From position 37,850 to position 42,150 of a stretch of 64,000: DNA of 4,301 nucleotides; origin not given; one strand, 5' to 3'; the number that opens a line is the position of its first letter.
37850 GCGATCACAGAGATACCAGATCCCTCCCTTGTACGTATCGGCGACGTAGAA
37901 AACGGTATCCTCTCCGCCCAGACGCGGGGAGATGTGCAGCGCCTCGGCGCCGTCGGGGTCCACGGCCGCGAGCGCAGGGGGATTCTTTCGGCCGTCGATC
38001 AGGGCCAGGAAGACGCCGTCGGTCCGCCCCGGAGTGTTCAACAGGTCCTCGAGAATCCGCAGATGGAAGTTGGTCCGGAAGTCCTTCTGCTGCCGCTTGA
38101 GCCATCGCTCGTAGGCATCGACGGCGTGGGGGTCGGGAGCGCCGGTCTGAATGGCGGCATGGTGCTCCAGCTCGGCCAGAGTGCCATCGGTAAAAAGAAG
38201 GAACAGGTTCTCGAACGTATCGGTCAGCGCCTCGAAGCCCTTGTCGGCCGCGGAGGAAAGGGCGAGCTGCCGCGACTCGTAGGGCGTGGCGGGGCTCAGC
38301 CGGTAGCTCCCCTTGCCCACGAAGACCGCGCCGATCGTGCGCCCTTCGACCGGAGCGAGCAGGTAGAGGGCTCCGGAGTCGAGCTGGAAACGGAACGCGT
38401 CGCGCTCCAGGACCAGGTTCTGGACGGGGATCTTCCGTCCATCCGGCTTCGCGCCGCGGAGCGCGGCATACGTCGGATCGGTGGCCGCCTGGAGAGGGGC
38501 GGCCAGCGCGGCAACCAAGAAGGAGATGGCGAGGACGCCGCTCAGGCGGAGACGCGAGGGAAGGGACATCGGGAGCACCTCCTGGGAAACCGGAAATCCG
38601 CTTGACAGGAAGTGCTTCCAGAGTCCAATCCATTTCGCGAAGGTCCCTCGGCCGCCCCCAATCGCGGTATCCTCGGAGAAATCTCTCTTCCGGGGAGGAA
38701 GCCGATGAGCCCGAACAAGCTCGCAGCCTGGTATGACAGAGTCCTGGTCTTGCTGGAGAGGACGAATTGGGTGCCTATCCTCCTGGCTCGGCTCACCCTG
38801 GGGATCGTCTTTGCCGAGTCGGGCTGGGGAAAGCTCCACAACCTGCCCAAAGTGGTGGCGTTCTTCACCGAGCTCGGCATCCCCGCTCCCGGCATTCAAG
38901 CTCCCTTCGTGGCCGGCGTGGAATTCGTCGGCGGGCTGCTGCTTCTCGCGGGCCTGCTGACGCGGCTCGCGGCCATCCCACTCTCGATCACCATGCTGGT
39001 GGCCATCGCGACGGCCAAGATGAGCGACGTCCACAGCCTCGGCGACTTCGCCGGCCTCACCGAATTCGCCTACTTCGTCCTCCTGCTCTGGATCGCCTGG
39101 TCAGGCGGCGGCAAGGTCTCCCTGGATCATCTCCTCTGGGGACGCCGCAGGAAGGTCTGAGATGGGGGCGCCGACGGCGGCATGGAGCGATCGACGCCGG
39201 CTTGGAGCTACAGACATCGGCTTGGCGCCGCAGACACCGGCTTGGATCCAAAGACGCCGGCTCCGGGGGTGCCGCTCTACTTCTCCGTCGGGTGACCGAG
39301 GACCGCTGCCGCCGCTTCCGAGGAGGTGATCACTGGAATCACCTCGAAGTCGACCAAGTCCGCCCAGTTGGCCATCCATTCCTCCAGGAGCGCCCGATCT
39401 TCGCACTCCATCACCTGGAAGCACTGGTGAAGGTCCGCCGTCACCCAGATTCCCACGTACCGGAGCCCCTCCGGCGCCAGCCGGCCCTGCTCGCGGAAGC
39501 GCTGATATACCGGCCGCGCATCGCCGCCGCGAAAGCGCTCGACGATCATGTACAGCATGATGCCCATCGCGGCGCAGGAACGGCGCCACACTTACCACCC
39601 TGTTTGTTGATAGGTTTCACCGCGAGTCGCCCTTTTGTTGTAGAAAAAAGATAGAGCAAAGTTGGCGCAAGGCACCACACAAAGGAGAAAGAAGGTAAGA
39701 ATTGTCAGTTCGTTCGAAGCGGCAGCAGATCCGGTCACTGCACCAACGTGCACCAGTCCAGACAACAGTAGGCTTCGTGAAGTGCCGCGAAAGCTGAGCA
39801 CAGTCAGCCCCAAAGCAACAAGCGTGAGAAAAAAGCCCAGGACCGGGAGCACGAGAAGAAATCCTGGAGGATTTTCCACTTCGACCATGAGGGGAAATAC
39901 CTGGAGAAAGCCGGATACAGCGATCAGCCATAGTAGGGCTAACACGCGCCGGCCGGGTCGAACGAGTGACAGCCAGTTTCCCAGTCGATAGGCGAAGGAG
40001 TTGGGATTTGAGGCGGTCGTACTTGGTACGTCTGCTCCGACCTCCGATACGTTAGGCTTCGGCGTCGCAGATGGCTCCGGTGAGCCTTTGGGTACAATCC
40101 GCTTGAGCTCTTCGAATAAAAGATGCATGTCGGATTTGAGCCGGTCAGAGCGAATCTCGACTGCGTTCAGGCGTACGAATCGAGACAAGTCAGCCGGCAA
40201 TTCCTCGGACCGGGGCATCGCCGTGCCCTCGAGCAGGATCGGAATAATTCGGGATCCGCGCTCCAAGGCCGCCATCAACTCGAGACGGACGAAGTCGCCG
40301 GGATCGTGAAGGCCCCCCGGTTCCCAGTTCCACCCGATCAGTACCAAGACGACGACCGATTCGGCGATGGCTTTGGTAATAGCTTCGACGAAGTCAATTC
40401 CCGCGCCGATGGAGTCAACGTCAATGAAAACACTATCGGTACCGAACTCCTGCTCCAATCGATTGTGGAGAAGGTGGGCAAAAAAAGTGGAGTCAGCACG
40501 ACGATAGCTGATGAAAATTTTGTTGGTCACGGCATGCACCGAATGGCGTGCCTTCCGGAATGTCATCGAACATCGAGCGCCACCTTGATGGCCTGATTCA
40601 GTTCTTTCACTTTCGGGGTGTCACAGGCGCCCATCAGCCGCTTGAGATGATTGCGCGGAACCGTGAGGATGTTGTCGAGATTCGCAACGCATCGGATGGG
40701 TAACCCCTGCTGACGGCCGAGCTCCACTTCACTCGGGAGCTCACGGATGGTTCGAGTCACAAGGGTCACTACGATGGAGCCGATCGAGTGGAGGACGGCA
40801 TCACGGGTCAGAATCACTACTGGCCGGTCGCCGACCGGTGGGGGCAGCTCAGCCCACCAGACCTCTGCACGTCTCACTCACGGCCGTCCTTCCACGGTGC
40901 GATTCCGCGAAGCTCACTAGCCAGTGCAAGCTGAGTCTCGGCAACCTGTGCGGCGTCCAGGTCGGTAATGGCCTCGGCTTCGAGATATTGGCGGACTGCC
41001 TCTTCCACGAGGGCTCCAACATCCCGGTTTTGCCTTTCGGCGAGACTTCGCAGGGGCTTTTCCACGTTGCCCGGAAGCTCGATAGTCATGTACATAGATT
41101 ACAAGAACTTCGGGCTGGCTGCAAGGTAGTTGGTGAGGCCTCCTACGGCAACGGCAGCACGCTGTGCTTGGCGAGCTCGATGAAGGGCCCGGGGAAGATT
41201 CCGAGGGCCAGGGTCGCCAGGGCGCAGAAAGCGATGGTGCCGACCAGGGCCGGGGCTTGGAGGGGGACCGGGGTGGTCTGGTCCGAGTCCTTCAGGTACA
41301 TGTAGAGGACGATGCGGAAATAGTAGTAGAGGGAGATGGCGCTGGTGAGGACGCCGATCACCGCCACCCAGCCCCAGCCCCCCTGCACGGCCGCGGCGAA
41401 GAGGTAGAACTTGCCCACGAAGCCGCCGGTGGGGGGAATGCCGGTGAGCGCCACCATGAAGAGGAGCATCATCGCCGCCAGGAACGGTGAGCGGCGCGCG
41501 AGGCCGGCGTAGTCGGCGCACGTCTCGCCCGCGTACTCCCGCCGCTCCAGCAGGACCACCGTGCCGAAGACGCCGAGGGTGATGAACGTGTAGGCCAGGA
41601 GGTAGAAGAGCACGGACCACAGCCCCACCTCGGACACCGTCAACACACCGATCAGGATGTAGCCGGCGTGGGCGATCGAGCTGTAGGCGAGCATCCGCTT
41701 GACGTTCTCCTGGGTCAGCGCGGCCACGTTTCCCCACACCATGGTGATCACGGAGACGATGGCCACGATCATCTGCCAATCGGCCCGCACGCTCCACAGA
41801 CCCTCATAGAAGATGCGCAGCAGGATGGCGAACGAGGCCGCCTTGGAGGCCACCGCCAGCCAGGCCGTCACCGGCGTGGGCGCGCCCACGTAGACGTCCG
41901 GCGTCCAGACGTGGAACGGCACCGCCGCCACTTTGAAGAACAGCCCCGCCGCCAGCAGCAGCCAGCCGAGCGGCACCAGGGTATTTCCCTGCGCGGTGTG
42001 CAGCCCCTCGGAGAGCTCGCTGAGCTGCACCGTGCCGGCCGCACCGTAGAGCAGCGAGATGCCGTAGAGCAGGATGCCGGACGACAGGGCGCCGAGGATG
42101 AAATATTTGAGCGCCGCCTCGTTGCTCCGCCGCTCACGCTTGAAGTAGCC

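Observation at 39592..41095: Three-gene overlapping operon: RHH antitoxin, MazF toxin, TIR protein with a 4-helix membrane anchor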

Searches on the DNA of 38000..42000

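Call 58: search_rna_families(source=window, start=38000, end=42000, threshold=evalue, max_evalue=0.1)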
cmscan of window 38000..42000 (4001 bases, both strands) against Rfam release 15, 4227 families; matches with E-value up to 0.1: 1.
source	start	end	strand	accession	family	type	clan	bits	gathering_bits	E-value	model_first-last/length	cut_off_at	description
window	41859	41984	+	RF02243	Xoo8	Gene; sRNA;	-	21.8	90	0.0027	1-323/323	no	Proteobacterial sRNA Xoo8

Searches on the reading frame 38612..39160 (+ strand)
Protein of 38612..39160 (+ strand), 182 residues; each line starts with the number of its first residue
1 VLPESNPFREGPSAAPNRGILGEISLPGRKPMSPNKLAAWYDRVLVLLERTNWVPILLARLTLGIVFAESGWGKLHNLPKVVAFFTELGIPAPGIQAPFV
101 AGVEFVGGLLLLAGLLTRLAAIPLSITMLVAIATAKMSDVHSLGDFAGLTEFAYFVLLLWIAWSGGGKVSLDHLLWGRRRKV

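Call 3: search_protein_families(library=pfam, proteins=[window:38612-39160:+], max_evalue=0.1)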
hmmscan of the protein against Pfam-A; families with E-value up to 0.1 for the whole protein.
window:38612-39160:+ (182 aa): 4 families
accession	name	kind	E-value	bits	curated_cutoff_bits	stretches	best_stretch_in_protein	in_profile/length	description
PF07681.17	DoxX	-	1.4e-21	77.3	23.6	1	56-135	2-83/85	DoxX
PF07291.16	MauE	-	4.9e-06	27.3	27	1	56-133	5-85/128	Methylamine utilisation protein MauE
PF13564.11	DoxX_2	-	9.9e-06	26.1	26.3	1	63-138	6-84/103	DoxX-like family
PF04173.18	DoxD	-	0.00046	20.6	22.7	1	102-177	73-146/167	TQO small subunit DoxD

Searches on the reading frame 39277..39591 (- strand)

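Call 3: search_protein_families(library=pfam, proteins=[window:39277-39591:-], max_evalue=0.1)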
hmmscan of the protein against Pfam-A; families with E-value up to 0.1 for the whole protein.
window:39277-39591:- (104 aa): 3 families
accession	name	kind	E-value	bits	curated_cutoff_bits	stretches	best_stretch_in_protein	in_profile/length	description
PF11746.14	DUF3303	-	1.1e-30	106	21.2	1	12-98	1-89/92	Domain of unknown function (DUF3303)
PF09303.15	KcnmB2_inactiv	-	0.016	15.5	25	1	18-34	11-27/32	KCNMB2, ball and chain domain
PF00590.25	TP_methylase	-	0.054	13.9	27.8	1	79-102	108-131/212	Tetrapyrrole (Corrin/Porphyrin) Methylases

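Call 5: search_protein_families(library=ncbifam, proteins=[window:39277-39591:-], max_evalue=0.1)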
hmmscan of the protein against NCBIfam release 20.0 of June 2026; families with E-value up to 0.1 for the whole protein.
window:39277-39591:- (104 aa): 4 families
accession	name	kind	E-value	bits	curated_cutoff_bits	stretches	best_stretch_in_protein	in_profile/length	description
TIGR01466.1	cobJ_cbiH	equivalog_domain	0.012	15.2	246.35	1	73-102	93-122/239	precorrin-3B C(17)-methyltransferase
NF004423.0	PRK05765.1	equivalog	0.022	14.3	332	1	73-102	97-126/247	precorrin-3B C(17)-methyltransferase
NF004790.0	PRK06136.1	subfamily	0.025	14.2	198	1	70-101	100-131/250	uroporphyrinogen-III C-methyltransferase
TIGR01469.1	cobA_cysG_Cterm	equivalog_domain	0.09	12.5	185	0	70-101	97-128/238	uroporphyrinogen-III C-methyltransferase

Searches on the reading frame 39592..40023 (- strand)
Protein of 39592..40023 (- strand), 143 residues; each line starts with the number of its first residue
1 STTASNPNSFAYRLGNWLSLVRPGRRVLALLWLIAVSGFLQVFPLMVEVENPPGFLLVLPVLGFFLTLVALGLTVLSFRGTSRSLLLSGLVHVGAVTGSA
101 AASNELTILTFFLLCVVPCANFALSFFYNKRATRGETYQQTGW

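Call 26: search_protein_representatives(protein=window:39592-40023:-)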
Query: 143 residues. Proteins with E-value up to 0.001 (for the whole library): 1; up to 1e-10: 1; up to 1e-30: 1. The best 1 are listed.
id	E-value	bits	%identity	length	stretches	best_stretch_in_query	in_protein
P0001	3.7e-85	299.5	100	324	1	1-143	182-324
